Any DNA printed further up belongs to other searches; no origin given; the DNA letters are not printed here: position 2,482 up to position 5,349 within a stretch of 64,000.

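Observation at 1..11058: Complex I operon with a rearranged electron-input module: order nuoH-(I/E fusion)-F-(G-like)-J-K-L-M-N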

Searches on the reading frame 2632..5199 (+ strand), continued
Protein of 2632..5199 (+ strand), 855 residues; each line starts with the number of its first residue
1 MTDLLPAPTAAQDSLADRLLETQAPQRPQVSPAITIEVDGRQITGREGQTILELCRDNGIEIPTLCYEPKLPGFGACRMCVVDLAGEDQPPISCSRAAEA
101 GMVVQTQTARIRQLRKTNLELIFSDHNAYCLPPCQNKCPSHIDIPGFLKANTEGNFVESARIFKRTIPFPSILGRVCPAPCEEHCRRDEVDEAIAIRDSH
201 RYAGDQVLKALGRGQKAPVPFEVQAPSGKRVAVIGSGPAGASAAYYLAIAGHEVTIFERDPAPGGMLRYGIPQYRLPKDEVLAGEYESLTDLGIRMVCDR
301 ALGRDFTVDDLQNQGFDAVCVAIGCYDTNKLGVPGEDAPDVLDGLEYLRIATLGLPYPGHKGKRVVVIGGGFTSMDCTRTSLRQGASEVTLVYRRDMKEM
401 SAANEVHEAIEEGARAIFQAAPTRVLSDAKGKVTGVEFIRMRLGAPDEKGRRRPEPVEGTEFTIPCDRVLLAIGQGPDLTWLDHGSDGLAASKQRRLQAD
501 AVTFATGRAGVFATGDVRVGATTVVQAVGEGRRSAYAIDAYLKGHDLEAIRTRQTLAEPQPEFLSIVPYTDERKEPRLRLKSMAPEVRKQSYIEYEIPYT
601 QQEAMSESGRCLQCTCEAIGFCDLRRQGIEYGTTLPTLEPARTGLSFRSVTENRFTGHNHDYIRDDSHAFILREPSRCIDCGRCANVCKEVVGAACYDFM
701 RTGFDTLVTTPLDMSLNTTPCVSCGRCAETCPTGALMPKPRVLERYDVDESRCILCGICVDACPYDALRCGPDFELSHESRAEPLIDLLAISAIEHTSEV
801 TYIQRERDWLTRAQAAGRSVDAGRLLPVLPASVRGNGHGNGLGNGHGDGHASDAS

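Call 77: predict_structure(alignment_id=A2)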
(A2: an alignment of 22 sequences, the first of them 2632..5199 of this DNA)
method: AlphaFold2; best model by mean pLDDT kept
length: 855 residues; sequences in the alignment: 22
mean_pLDDT: 41.6   pTM: 0.33
mean pLDDT of the five models: 41.6, 40.5, 36.2, 35.3, 30.7
residues with pLDDT >= 90: 0; 70-90: 67; 50-70: 178; < 50: 610
segments of 3 or more residues with pLDDT < 50: 1-32, 61-81, 88-93, 113-212, 214-222, 236-238, 260-282, 299-307, 322-333, 344-356, 371-373, 394-405, 448-453, 473-533, 547-807, 820-855
pLDDT, mean of each block of 10 residues (from residue 1): 34 37 29 58 68 63 34 33 53 57 59 43 28 29 39 39 36 29 28 32 42 45 67 58 62 69 34 32 53 62 47 67 35 55 45 46 75 56 78 46 48 64 74 78 54 56 80 36 27 25 25 30 37 53 56 28 21 29 40 28 35 30 32 34 33 26 24 25 29 26 23 23 28 26 29 27 26 29 25 30 49 55 37 29 25 27
secondary structure, 60 per line:
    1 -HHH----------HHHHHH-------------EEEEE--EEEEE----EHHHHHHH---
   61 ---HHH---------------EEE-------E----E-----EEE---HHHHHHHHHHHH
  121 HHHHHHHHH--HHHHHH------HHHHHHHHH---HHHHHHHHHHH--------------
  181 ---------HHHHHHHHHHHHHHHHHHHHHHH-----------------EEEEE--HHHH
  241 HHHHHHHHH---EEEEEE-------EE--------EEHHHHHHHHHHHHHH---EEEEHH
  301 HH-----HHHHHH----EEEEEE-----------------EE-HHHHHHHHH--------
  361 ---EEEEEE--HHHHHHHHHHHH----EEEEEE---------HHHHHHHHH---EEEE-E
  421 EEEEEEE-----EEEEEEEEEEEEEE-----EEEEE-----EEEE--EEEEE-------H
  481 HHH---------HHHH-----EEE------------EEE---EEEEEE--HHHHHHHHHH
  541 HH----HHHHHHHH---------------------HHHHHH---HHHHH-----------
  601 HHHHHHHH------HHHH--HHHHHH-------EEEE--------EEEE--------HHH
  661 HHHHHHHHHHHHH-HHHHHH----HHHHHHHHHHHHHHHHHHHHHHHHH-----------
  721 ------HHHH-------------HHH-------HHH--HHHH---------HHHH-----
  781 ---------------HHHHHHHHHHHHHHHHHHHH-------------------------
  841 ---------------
elements in order (helices of 4 or more, strands of 3 or more residues): H15-20 E34-38 E41-45 H51-57 E82-84 E103-105 H109-129 H132-137 H144-152 H156-166 H190-212 E230-234 H237-249 E253-258 H278-291 E295-298 H299-302 H308-313 E318-323 H344-352 E364-369 H372-383 E388-393 H403-411 E415-418 E420-427 E433-446 E452-456 E462-465 E468-472 H480-483 H493-496 E502-504 E517-519 E523-528 H531-542 H547-554 H576-581 H585-589 H601-608 H615-618 H621-626 E634-637 E646-649 H658-673 H675-680 H685-709 H727-730 H759-762 H772-775 H796-815
